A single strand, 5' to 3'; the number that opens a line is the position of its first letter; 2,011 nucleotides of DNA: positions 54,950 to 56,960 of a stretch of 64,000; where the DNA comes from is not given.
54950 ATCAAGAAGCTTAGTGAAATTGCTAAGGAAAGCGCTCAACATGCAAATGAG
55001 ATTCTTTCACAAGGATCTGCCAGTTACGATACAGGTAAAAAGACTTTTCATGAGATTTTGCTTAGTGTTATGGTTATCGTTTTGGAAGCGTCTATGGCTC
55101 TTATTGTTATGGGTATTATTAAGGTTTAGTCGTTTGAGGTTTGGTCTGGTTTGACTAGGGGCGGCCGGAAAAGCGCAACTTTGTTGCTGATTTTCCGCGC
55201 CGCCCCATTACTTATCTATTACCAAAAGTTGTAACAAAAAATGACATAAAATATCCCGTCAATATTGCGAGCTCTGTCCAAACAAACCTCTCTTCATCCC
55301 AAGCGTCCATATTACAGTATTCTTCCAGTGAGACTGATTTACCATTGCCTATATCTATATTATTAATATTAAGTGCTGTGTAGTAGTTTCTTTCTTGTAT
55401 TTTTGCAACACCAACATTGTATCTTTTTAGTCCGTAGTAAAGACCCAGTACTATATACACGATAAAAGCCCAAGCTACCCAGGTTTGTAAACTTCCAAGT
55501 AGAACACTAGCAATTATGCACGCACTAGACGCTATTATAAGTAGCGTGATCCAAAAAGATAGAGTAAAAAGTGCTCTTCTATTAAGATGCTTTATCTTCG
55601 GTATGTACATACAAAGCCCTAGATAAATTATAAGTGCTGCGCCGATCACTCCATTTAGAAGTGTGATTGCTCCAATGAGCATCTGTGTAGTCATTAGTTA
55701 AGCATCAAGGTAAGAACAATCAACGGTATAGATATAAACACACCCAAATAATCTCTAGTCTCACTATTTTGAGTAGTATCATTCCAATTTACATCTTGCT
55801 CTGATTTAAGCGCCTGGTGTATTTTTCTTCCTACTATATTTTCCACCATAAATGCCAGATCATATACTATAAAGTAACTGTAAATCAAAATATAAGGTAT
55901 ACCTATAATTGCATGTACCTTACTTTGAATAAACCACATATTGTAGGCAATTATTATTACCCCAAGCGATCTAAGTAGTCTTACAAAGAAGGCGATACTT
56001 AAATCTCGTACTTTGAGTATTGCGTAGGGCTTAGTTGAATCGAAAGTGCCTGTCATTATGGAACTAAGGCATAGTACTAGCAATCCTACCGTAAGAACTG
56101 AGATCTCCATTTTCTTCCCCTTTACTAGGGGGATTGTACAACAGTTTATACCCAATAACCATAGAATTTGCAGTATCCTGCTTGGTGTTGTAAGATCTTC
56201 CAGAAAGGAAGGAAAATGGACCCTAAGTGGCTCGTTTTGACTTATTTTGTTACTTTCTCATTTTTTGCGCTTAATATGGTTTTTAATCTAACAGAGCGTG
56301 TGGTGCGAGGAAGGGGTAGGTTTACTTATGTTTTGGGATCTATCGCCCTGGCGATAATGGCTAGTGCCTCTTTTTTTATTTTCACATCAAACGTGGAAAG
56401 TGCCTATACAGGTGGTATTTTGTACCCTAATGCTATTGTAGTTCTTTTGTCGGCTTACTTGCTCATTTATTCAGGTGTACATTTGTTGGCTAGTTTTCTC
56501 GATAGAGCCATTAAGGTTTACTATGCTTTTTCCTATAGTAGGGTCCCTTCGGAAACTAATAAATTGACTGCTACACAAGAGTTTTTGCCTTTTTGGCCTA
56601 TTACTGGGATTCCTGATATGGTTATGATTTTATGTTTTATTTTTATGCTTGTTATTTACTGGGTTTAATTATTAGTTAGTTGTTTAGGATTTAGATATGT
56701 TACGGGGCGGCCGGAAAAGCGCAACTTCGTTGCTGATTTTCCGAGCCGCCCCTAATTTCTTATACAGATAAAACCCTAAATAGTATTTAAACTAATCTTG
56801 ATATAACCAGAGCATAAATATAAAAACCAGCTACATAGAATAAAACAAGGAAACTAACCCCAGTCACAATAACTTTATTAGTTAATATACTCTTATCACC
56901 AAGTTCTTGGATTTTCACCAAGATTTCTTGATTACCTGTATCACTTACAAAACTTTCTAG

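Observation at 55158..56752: Two near-identical 49-nt GC-rich palindromic elements bracketing a membrane-protein gene pair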

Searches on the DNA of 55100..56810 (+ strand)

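Call 38: search_dna_similar(query=window:55130-56790:+, collection=plasmids, mode=distant, max_evalue=0.01)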
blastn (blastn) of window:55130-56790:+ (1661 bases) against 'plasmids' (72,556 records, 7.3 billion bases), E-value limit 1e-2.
No match.

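Call 39: search_dna_similar(query=window:55130-56790:+, collection=phages, mode=distant, max_evalue=0.01)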
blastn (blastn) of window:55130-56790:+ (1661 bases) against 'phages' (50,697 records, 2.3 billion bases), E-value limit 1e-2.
No match.

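Call 63: search_rna_families(source=window, start=55100, end=56810, threshold=evalue, max_evalue=10)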
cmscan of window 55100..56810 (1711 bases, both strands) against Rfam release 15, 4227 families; matches with E-value up to 10: 2.
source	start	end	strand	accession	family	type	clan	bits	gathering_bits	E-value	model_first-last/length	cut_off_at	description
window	56364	56416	+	RF03943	mir-1824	Gene; miRNA;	-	16.8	90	4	1-63/63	no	mir-1824 microRNA precursor family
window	56701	56756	+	RF00722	mir-451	Gene; miRNA;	-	15.1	66.5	8.6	1-71/71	no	mir-451 microRNA precursor family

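Call 71: build_rna_model(alignment_id=A3, structure=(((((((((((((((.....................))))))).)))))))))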
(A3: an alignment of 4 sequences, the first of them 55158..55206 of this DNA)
Model R1 built from alignment A3 (4 sequences, 52 columns); structure: as given.
model positions 49; base pairs 15; branch points 0; effective number of sequences 3.4; information 1.128 bits per position. Calibrated on 0.2 Mb of random sequence (short: E-values are rough).
structure used (alignment columns):
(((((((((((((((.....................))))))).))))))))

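Call 72: search_with_rna_model(model_id=R1, sources=[window, L079, L080, L095, L096, L098, L099, L100, L101, L092], max_evalue=10, show_alignments=0)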
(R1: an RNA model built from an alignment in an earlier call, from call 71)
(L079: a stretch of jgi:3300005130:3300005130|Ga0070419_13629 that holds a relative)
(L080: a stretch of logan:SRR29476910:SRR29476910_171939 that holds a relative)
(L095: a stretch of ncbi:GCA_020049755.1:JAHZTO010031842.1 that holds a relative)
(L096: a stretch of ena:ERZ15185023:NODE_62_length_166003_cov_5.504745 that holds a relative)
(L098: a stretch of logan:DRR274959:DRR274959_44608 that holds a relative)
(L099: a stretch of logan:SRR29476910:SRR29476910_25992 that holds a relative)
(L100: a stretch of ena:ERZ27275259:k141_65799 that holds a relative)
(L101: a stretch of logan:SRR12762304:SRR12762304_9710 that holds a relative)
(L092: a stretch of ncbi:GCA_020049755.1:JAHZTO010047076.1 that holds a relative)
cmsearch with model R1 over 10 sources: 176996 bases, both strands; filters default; matches with E-value up to 10: 12.
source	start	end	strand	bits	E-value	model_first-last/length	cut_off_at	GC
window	56704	56752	+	78.1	6.3e-15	1-49/49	no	0.65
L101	8943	8991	-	78.1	6.3e-15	1-49/49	no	0.65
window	55158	55206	+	78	6.7e-15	1-49/49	no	0.65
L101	10489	10537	-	78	6.7e-15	1-49/49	no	0.65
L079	2619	2670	-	61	4.9e-11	1-49/49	no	0.54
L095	6796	6847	-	61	4.9e-11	1-49/49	no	0.54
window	55158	55206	-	39.1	4.6e-06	1-49/49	no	0.65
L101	10489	10537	+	39.1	4.6e-06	1-49/49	no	0.65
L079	2619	2670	+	39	4.7e-06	1-49/49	no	0.54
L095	6796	6847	+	39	4.7e-06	1-49/49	no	0.54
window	56704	56752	-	38.7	5.5e-06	1-49/49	no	0.65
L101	8943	8991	+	38.7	5.5e-06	1-49/49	no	0.65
